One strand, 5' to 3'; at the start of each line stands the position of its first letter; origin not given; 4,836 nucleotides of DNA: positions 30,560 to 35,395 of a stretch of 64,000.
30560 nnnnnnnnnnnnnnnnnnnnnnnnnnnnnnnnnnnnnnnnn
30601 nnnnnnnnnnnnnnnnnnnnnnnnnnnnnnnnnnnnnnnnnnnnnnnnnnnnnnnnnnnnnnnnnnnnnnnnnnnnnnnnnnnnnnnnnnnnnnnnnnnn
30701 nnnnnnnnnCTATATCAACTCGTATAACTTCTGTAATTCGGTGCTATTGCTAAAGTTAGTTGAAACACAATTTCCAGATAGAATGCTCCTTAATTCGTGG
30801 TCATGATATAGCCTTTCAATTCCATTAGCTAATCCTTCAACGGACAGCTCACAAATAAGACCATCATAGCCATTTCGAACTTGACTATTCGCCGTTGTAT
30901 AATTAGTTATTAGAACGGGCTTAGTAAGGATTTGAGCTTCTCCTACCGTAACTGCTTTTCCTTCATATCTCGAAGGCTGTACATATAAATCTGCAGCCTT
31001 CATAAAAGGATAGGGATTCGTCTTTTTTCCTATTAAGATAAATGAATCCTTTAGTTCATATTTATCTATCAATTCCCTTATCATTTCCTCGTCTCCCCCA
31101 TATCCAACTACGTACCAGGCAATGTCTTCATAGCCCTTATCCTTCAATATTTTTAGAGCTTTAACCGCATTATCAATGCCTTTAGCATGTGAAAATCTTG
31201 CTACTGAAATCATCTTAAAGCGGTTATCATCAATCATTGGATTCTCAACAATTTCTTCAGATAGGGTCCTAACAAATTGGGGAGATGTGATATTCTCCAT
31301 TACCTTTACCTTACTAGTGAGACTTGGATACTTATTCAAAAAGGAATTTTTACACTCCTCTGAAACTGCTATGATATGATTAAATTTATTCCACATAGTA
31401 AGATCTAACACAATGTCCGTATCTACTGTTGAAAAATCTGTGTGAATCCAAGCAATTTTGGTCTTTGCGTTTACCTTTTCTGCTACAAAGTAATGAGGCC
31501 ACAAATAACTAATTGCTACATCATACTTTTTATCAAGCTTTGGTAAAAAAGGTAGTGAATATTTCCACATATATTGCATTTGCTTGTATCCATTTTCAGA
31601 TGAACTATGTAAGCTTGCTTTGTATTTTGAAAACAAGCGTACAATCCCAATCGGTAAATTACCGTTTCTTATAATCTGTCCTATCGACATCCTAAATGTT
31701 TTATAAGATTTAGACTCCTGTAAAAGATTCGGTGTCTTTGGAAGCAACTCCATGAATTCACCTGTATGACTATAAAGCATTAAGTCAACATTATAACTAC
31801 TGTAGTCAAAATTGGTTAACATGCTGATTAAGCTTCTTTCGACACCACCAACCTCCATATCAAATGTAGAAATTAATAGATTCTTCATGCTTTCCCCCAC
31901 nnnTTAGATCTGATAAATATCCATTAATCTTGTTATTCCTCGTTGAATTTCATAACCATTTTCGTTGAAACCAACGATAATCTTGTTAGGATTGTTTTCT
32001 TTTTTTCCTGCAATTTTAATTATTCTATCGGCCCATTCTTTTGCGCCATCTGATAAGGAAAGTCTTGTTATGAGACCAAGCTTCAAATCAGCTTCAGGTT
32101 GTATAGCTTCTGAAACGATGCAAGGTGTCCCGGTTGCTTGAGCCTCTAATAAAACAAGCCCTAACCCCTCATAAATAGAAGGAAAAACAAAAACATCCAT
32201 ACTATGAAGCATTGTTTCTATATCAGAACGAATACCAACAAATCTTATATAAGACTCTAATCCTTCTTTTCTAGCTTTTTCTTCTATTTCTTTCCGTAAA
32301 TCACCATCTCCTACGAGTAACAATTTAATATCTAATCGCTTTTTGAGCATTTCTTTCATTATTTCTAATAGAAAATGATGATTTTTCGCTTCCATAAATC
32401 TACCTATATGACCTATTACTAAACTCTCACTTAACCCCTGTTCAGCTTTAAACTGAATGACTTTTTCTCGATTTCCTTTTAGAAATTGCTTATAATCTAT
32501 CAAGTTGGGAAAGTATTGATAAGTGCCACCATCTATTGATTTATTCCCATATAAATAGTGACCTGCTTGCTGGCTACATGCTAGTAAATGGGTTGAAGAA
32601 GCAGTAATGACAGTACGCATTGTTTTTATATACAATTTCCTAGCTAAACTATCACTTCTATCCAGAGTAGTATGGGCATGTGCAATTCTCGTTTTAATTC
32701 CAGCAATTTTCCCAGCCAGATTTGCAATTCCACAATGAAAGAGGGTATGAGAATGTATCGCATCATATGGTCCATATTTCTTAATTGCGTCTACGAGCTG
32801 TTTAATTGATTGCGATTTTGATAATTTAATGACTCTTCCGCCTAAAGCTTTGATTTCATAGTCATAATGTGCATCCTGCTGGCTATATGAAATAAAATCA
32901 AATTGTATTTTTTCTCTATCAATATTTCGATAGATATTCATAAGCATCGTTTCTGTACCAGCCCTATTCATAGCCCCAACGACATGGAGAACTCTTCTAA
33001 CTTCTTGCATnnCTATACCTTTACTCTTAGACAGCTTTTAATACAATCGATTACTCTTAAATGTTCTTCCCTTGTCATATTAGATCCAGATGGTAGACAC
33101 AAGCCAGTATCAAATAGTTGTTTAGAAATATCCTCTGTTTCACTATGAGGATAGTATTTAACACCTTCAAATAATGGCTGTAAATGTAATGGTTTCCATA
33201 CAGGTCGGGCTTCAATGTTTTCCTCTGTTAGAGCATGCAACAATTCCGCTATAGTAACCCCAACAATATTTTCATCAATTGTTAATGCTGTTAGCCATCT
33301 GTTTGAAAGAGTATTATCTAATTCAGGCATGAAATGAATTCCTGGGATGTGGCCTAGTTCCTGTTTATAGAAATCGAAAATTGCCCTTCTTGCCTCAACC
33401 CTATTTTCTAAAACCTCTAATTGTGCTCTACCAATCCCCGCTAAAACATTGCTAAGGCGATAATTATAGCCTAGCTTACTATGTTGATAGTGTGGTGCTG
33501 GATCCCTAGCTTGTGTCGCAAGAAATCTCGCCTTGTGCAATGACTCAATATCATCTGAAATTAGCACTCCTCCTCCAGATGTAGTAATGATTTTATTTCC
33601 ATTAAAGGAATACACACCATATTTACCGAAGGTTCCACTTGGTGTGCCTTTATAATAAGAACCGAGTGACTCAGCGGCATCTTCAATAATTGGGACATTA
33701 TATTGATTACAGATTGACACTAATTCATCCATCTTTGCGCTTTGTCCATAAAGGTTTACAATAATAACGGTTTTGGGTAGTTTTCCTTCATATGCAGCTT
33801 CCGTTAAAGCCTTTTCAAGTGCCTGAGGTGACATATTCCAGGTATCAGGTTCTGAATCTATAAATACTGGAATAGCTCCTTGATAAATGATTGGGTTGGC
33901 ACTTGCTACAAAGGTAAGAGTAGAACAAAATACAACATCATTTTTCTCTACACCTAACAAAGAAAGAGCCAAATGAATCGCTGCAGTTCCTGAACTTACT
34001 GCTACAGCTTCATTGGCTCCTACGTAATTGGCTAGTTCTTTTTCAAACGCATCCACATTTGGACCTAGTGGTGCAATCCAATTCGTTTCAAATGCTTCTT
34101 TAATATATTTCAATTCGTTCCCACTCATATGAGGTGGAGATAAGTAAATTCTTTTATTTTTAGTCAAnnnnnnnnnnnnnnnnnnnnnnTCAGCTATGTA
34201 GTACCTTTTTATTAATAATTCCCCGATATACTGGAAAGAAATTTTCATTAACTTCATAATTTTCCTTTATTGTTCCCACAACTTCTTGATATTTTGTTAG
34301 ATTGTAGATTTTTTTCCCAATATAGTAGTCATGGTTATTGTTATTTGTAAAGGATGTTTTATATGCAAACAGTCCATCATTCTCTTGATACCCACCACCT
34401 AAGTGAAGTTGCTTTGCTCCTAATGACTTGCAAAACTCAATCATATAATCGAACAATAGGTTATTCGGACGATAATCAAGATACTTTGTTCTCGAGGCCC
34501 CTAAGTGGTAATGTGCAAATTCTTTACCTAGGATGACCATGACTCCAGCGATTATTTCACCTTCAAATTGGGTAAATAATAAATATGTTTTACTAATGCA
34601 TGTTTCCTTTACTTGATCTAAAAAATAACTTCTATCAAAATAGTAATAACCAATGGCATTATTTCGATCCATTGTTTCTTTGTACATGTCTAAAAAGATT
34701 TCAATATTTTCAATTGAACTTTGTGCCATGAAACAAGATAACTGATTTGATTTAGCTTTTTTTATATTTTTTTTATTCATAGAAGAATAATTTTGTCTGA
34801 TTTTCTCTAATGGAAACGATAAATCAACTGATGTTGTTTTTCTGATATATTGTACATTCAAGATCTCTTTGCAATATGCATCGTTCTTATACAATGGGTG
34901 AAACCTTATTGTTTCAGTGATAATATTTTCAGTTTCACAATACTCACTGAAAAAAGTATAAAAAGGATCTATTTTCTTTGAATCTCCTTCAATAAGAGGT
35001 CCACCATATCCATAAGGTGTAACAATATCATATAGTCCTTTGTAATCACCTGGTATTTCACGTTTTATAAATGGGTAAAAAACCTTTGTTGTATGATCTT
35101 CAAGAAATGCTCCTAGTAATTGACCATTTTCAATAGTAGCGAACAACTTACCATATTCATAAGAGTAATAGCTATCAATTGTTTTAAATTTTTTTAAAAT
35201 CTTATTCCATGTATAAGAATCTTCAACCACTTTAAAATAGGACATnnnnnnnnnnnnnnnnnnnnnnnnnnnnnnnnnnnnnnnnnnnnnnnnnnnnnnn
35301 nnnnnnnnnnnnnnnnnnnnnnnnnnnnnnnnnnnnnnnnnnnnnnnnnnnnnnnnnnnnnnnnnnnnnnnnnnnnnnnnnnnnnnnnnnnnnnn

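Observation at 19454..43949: Two EAR-like antiterminator RNAs about 24 kb apart, each in a duplicated promoter-SinR-EAR cassette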

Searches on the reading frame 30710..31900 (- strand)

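Call 7: search_protein_families(library=pfam, proteins=[window:30710-31900:-])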
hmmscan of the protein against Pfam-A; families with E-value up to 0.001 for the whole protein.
window:30710-31900:- (396 aa): 2 families
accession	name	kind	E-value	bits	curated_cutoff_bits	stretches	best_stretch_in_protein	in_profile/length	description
PF00534.26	Glycos_transf_1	-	1.8e-30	106.2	26.4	1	215-374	3-165/172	Glycosyl transferases group 1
PF13692.12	Glyco_trans_1_4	-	1e-19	71.6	27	1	229-367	3-142/142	Glycosyl transferases group 1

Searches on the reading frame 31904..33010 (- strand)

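Call 6: search_protein_families(library=pfam, proteins=[window:31904-33010:-])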
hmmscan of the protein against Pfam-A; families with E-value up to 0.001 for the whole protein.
window:31904-33010:- (368 aa): 5 families
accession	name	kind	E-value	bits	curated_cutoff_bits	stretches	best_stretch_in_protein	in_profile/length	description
PF13692.12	Glyco_trans_1_4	-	4.1e-30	105.3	27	1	198-333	3-139/142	Glycosyl transferases group 1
PF00534.26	Glycos_transf_1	-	4.7e-28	98.3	26.4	1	192-334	10-156/172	Glycosyl transferases group 1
PF13439.12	Glyco_transf_4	-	1.4e-10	41.9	28.5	1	18-172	3-167/170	Glycosyltransferase Family 4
PF20706.3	GT4-conflict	-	4e-08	33.1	26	1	196-301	200-312/385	Family 4 Glycosyltransferase in conflict systems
PF13579.12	Glyco_trans_4_4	-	6.8e-07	30.2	29.7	1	18-162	2-150/158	Glycosyl transferase 4-like domain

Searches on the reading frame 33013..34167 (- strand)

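Call 6: search_protein_families(library=pfam, proteins=[window:33013-34167:-])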
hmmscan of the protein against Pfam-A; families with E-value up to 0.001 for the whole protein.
window:33013-34167:- (384 aa): 3 families
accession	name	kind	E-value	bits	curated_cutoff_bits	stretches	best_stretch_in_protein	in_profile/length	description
PF01041.23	DegT_DnrJ_EryC1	-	1.3e-97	327.8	19.8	1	15-376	4-359/360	DegT/DnrJ/EryC1/StrS aminotransferase family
PF00155.27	Aminotran_1_2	-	2.8e-11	43.6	19.7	1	39-165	45-187/361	Aminotransferase class I and II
PF01212.27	Beta_elim_lyase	-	2.2e-07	30.9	27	1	36-165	32-170/288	Beta-eliminating lyase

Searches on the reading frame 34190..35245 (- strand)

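Call 6: search_protein_families(library=pfam, proteins=[window:34190-35245:-])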
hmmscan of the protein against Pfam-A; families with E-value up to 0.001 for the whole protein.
window:34190-35245:- (351 aa): 2 families
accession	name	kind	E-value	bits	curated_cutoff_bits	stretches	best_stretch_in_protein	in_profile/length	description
PF13480.13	Acetyltransf_6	-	4e-10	40.5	22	1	161-287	11-139/143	Acetyltransferase (GNAT) domain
PF02388.22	FemAB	-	1.6e-07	31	24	0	231-300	307-379/406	FemAB family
